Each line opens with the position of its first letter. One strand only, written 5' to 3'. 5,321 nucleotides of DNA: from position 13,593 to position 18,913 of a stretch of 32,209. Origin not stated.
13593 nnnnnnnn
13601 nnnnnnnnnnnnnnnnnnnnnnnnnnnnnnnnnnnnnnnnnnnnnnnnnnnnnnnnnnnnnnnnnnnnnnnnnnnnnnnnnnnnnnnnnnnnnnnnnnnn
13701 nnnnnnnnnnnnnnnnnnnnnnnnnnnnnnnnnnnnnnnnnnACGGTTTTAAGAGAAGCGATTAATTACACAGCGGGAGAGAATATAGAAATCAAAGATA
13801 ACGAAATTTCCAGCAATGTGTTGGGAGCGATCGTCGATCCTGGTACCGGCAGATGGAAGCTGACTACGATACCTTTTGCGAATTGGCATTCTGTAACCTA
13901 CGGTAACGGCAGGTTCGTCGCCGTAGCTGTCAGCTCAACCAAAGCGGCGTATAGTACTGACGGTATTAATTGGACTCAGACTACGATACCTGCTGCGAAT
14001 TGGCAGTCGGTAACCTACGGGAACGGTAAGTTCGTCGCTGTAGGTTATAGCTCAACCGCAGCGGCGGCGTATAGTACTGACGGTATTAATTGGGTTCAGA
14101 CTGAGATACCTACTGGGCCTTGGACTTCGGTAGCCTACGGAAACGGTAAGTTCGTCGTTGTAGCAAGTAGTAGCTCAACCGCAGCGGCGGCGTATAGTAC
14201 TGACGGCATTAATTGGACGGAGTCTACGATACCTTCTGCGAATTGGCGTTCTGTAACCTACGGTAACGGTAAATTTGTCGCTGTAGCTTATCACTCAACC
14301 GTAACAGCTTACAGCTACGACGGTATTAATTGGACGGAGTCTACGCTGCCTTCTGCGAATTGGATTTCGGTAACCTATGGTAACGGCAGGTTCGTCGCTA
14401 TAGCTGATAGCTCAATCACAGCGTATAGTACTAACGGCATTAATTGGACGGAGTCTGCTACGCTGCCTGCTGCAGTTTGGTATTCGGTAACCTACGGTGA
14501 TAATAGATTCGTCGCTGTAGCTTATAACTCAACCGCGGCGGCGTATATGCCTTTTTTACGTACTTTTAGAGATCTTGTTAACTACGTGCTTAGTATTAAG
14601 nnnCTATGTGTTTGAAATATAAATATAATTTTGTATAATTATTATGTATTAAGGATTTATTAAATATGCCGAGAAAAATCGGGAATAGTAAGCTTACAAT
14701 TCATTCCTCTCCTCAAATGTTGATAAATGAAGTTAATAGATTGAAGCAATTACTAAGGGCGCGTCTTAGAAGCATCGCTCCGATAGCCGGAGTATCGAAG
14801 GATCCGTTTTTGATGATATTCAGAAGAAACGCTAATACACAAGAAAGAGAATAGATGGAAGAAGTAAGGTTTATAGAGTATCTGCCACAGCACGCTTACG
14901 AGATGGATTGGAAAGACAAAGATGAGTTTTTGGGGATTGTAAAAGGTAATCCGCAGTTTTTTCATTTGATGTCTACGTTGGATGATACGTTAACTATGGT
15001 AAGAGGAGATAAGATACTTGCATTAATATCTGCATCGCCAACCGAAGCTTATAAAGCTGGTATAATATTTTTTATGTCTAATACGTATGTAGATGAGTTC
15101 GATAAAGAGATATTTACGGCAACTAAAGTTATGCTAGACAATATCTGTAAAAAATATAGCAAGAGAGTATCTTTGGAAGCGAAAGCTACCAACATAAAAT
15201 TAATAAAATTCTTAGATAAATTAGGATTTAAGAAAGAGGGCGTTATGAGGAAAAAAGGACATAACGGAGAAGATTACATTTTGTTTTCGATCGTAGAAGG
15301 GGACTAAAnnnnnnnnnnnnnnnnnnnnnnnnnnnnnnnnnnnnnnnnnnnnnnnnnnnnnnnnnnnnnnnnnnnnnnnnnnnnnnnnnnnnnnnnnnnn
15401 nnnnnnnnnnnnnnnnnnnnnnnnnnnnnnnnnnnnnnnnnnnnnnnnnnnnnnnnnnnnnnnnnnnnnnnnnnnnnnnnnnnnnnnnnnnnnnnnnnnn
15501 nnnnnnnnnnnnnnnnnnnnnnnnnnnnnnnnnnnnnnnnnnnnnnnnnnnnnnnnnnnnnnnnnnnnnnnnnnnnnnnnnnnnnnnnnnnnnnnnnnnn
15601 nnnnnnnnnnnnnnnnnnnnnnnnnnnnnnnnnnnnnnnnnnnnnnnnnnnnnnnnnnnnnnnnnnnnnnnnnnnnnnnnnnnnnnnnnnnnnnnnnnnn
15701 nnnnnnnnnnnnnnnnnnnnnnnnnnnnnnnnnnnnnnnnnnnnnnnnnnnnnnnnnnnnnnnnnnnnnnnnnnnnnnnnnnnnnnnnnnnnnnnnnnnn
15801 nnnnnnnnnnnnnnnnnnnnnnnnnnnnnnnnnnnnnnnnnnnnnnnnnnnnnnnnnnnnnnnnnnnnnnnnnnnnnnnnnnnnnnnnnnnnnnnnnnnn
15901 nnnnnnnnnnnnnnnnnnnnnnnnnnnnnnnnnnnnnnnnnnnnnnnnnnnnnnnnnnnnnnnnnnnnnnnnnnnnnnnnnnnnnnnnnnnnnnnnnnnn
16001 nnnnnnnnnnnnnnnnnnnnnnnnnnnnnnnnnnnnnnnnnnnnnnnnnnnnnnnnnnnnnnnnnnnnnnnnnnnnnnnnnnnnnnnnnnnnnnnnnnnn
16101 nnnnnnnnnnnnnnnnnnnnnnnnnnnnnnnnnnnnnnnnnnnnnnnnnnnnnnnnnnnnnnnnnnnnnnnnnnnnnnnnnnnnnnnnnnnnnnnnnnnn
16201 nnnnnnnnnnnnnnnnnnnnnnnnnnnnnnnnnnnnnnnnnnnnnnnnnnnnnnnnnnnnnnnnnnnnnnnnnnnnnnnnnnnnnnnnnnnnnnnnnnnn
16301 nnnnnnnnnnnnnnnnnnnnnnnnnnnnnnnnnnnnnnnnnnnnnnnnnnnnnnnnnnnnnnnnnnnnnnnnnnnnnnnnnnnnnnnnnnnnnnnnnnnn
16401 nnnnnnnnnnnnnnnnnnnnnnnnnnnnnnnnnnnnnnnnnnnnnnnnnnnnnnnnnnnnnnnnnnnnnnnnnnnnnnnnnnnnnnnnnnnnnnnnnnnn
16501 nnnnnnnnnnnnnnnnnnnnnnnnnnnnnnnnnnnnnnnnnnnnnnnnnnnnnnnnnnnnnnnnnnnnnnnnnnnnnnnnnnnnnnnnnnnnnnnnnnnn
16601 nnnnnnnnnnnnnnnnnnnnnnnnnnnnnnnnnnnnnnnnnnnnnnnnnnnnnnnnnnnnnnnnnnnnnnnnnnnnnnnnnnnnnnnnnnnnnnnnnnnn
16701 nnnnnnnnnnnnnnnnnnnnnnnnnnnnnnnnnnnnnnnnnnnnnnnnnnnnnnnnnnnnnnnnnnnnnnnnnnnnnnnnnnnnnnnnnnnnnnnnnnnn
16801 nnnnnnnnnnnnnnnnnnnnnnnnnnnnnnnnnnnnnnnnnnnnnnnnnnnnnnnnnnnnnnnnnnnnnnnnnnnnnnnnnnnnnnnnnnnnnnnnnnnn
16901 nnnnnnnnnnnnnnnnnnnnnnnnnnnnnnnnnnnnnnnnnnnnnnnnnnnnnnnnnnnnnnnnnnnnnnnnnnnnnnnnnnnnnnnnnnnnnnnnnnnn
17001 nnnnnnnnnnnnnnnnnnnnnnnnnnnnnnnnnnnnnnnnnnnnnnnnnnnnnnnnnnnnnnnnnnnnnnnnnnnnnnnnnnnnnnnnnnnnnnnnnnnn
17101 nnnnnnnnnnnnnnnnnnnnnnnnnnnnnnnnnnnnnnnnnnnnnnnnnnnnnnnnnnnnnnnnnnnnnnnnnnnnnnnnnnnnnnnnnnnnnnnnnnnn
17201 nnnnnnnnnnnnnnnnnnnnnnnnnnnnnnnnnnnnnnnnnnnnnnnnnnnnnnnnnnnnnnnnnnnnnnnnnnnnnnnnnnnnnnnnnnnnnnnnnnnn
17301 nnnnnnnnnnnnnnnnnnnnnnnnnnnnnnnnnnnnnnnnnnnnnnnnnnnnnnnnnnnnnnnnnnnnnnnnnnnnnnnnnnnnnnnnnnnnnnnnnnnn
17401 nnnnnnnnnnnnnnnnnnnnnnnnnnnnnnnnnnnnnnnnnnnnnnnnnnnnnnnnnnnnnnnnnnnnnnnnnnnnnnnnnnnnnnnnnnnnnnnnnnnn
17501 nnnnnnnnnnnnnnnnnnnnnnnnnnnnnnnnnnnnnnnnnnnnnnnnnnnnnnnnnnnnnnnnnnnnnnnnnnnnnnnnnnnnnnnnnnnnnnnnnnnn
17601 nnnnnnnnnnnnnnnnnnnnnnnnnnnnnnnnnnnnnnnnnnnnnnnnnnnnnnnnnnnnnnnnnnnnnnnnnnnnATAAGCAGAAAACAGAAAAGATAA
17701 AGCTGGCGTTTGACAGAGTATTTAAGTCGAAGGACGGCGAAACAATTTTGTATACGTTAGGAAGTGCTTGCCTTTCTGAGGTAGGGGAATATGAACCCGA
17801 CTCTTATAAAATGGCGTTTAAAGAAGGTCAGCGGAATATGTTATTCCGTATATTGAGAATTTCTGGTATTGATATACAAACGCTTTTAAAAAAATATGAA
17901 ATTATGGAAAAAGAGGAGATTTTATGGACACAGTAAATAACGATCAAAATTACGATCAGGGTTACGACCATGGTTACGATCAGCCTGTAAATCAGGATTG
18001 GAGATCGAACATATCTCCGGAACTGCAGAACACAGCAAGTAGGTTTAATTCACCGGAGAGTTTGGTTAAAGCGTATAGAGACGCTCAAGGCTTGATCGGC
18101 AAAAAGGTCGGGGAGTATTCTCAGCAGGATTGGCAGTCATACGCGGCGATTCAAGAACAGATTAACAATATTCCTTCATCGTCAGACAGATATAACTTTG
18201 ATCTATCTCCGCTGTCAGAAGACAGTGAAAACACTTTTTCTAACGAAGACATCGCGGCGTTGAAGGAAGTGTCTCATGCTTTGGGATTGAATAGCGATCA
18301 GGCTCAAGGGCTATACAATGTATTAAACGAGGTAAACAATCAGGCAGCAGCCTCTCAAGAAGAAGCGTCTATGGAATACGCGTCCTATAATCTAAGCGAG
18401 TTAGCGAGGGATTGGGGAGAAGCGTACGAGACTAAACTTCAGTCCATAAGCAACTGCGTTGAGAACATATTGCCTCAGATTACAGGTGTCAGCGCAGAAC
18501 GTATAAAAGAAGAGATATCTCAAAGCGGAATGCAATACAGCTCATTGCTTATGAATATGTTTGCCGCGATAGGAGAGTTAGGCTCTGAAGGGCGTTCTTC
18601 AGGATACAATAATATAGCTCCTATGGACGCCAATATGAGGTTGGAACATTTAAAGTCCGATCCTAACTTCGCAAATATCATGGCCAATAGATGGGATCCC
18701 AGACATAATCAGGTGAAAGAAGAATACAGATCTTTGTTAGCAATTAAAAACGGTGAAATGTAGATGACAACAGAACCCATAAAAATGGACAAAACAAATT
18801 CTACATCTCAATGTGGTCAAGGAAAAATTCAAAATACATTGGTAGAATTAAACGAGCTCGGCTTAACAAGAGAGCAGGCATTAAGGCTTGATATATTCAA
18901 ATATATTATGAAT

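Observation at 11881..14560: Tail fibre built from three tandem propeller modules (7+7+6 blades) with near-identical DNA repeats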

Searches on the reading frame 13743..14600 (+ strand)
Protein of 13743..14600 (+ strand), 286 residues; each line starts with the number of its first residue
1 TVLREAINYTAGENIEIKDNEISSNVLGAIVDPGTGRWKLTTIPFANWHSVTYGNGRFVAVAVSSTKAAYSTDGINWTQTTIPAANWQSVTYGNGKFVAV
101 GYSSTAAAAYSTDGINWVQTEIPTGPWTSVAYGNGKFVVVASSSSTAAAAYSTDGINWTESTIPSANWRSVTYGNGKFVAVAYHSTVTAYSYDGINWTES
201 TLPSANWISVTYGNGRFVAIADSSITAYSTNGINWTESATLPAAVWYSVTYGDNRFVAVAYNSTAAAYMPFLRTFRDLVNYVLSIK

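Call 64: search_solved_structures(query=A4, max_evalue=1)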
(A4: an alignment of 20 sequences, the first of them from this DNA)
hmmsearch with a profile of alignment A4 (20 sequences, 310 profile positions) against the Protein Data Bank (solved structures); distinct sequences matched with E-value up to 1: 9.
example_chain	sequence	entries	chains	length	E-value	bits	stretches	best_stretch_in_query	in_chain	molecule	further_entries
9vyg_M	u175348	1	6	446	0.0013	20.7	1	208-264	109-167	Stabilization protein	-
8am5_S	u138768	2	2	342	0.0035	19.2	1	155-262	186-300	Photosystem II assembly lipoprotein Ycf48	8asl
2l04_A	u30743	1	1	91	0.0047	18.8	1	195-245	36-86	Major tail protein V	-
5yzv_A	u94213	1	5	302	0.026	16.4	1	125-239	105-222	Probable serine/threonine-protein kinase PkwA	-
3bn6_A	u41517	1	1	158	0.038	15.8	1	97-146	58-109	Lactadherin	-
2pqs_A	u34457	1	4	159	0.039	15.8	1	97-146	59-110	Lactadherin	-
2l9l_A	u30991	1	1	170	0.09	14.6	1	89-143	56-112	Lactadherin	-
3m7h_A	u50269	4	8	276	0.21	13.4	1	105-176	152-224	Putidacin L1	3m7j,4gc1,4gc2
7fip_A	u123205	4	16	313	0.44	12.3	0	76-111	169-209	Beta-1,2-mannobiose phosphorylase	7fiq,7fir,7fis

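Call 67: predict_structure(alignment_id=A4)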
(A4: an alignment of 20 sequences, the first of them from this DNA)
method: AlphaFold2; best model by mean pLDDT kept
length: 286 residues; sequences in the alignment: 20
mean_pLDDT: 87.0   pTM: 0.82
mean pLDDT of the five models: 87.0, 84.6, 83.6, 83.1, 80.3
residues with pLDDT >= 90: 212; 70-90: 22; 50-70: 25; < 50: 27
segments of 3 or more residues with pLDDT < 50: 1-14, 25-33
pLDDT, mean of each block of 10 residues (from residue 1): 41 49 47 67 98 98 97 97 97 98 88 98 95 98 90 97 96 98 96 97 96 94 92 89 94 95 95 57 55
secondary structure, 60 per line:
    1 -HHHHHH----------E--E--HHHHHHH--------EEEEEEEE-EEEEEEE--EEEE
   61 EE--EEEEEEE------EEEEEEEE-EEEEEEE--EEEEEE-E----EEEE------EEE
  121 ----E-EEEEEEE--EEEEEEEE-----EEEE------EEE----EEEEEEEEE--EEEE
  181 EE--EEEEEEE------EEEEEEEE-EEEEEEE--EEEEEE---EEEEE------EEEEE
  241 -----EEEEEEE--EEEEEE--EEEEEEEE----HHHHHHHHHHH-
elements in order: H2-7 H24-30 E39-46 E48-54 E57-62 E65-71 E78-85 E87-93 E96-101 E108-111 E118-120 E127-133 E136-143 E149-152 E159-161 E166-174 E177-182 E185-191 E198-205 E207-213 E216-221 E225-229 E236-240 E246-252 E255-260 E263-270 H275-285

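Call 69: fold_search(model_id=the predicted structure, library=pdb)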
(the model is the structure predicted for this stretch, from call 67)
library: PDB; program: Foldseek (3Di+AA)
matches with E <= 10: 1833; with E <= 0.001: 1493
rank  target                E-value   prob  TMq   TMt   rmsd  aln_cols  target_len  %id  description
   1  2qc5                  5.1e-11  1.00  0.61  0.59   6.0       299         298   12  Streptogramin B lyase structure (released 2008-10-14)
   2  5ojr_D                5.3e-11  1.00  0.56  0.53   5.3       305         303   11  YCF48 bound to D1 peptide (released 2018-08-08)
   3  2z2o_C                1.3e-10  1.00  0.60  0.58   7.9       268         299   12  Crystal Structure of apo virginiamycin B lyase from Staphylococcus aureus (released 2007-06-19)
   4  2z2o_D                1.9e-10  1.00  0.61  0.60   5.7       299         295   11  Crystal Structure of apo virginiamycin B lyase from Staphylococcus aureus (released 2007-06-19)
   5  2z2n                  2.1e-10  1.00  0.61  0.59   7.5       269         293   13  Crystal Structure of selenomethionine substituted virginiamycin B lyase from Staphylococcus aureus (released 2007-06-19)
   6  2z2p_A                2.3e-10  1.00  0.59  0.58   5.3       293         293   11  Crystal Structure of catalytically inactive H270A virginiamycin B lyase from Staphylococcus aureus with Quinupristin (released 2007-06-19)
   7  5ojr_C                2.4e-10  1.00  0.57  0.54   5.3       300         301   12  YCF48 bound to D1 peptide (released 2018-08-08)
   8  8itf_B                2.6e-10  1.00  0.53  0.46  15.0       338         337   10  Cryo-EM structure of the DMCHA-bound mTAAR9-Gs complex (released 2023-05-31)
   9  4zlr_B                3.1e-10  1.00  0.68  0.70   4.1       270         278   10  Structure of the Brat-NHL domain bound to consensus RNA motif (released 2015-11-11)
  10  5m89_B                3.2e-10  1.00  0.61  0.54   6.1       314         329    9  Spliceosome component (released 2018-03-14)
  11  8gei_B                3.2e-10  1.00  0.55  0.49  14.7       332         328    9  CryoEM structure of beta-2-adrenergic receptor in complex with nucleotide-free Gs heterotrimer (#19 of 20) (released 2024-03-06)
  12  9m58_B                4.0e-10  1.00  0.68  0.51   3.9       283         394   11  Cu/Zn-superoxide dismutase from Deinococcus radiodurans (Calcium-free) (released 2025-09-24)
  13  5ojr_B                5.2e-10  1.00  0.56  0.52   5.5       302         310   12  YCF48 bound to D1 peptide (released 2018-08-08)
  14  9m58_A                5.4e-10  1.00  0.67  0.49   3.8       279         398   11  Cu/Zn-superoxide dismutase from Deinococcus radiodurans (Calcium-free) (released 2025-09-24)
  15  5oj5_A                6.0e-10  1.00  0.57  0.53   5.3       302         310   12  YCF48 bound to D1 peptide (released 2018-08-08)
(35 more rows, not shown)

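Call 71: fold_search(model_id=the predicted structure, library=viral)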
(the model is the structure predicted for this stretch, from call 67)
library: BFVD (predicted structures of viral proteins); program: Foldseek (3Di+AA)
matches with E <= 10: 1080; with E <= 0.001: 417
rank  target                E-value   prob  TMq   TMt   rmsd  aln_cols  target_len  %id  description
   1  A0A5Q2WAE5            2.6e-24  1.00  0.67  0.28   3.9       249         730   40  (no name in the UniProt tables at hand)
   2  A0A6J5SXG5            4.9e-24  1.00  0.72  0.69   6.5       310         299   28  DUF6242 domain-containing protein [uncultured Caudovirales phage]
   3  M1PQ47                9.3e-23  1.00  0.65  0.59   6.5       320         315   33  (no name in the UniProt tables at hand)
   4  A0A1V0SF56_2          4.5e-21  1.00  0.67  0.21   3.8       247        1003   41  Collagen triple helix repeat motif-containing protein [Hokovirus HKV1]
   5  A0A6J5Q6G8            7.2e-20  1.00  0.62  0.21   4.7       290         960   31  TerB_like domain containing protein [uncultured Caudovirales phage]
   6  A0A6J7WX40            1.0e-19  1.00  0.65  0.20   4.5       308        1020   28  Intramolecular chaperone auto-processing domain containing protein [uncultured Caudovirales phage]
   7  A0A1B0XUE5            7.9e-18  1.00  0.65  0.51   4.4       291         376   23  (no name in the UniProt tables at hand)
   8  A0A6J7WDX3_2          8.4e-18  1.00  0.63  0.14   4.6       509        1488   20  Concanavalin A-like lectin/glucanases superfamily [uncultured Caudovirales phage]
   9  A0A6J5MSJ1            2.0e-17  1.00  0.65  0.57   8.2       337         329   20  Uncharacterized protein [uncultured Caudovirales phage]
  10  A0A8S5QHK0            2.2e-17  1.00  0.58  0.47  12.4       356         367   21  Uncharacterized protein (Fragment) [Siphoviridae sp. ctXmm2]
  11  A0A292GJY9            3.9e-17  1.00  0.64  0.33   4.0       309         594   22  (no name in the UniProt tables at hand)
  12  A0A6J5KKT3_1          1.2e-16  1.00  0.64  0.27   6.4       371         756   23  Intramolecular chaperone auto-processing domain containing protein [uncultured Caudovirales phage]
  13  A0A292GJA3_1          1.5e-16  1.00  0.65  0.15   9.6       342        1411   22  (no name in the UniProt tables at hand)
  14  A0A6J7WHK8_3          2.2e-16  1.00  0.65  0.18   4.2       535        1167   19  ChiC_BD domain containing protein [uncultured Caudovirales phage]
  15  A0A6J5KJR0            2.3e-16  1.00  0.58  0.42  10.8       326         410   24  Uncharacterized protein [uncultured Caudovirales phage]
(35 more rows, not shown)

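Call 90: search_protein_representatives(alignment_id=A4)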
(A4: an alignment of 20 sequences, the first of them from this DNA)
Query: 20 sequences, 310 profile positions. Proteins with E-value up to 0.001 (for the whole library): 50391; up to 1e-10: 36522; up to 1e-30: 16257. The best 150 are listed.
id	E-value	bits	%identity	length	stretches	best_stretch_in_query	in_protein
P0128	0.0e+00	2055.2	-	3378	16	25-289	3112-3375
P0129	0.0e+00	1826.3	-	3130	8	15-291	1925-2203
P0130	0.0e+00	1677.2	-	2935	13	24-289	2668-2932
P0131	0.0e+00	1600.7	-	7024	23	19-291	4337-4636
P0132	0.0e+00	1526.9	-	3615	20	29-288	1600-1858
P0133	0.0e+00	1478.6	-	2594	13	21-283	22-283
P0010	0.0e+00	1412.3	-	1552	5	7-304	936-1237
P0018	0.0e+00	1388.1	-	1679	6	48-284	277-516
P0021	0.0e+00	1353.1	-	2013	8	46-293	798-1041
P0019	0.0e+00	1286.8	-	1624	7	13-246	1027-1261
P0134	0.0e+00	1272.1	-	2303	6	22-298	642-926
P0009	0.0e+00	1243.8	-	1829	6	22-296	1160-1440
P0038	0.0e+00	1242.3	-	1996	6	29-287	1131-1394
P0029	0.0e+00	1188.0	-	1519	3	17-292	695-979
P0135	0.0e+00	1163.7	-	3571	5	15-292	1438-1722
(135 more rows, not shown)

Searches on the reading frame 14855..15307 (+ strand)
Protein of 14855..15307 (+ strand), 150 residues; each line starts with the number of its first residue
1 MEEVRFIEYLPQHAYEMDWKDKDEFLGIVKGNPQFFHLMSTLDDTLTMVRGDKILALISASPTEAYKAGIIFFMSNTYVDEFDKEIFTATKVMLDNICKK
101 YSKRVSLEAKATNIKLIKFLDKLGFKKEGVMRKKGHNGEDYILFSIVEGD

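Call 8: search_protein_families(library=phrogs, proteins=[window:14855-15307:+], max_evalue=0.001)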
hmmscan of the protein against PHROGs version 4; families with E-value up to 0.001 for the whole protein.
window:14855-15307:+ (150 aa): 3 families
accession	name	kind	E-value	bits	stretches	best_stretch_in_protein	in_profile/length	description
phrog_4177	-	unknown function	3.1e-10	41.3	1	35-147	31-142/143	-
phrog_308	-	head and packaging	2.1e-09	38.7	1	15-147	18-149/151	internal virion protein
phrog_4470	-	moron, auxiliary metabolic gene and host takeover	2.4e-06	28.6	1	103-147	85-128/146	acyl-CoA N-acyltransferase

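Call 80: search_protein_families(library=pfam, proteins=[window:14855-15304:+], max_evalue=0.001)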
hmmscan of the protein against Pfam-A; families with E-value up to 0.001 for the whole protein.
window:14855-15304:+ (150 aa): 0 families

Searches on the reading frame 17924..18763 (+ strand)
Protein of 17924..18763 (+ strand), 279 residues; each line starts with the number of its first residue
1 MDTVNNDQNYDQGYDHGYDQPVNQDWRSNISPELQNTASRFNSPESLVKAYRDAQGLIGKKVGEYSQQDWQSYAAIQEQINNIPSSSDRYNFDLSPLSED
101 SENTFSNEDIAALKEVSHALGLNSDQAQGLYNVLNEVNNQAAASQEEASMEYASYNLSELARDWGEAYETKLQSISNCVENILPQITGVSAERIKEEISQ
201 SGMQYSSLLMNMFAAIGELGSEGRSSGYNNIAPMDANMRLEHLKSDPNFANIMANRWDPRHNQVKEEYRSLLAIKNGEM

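Call 9: search_protein_families(library=phrogs, proteins=[window:17924-18763:+], max_evalue=0.001)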
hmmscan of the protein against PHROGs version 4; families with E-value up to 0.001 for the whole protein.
window:17924-18763:+ (279 aa): 2 families
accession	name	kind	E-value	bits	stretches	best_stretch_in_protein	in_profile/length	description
phrog_3742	-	unknown function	1.4e-17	65.6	1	19-270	36-280/287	-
phrog_458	-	other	5.7e-05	24.2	1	105-226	103-224/246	protease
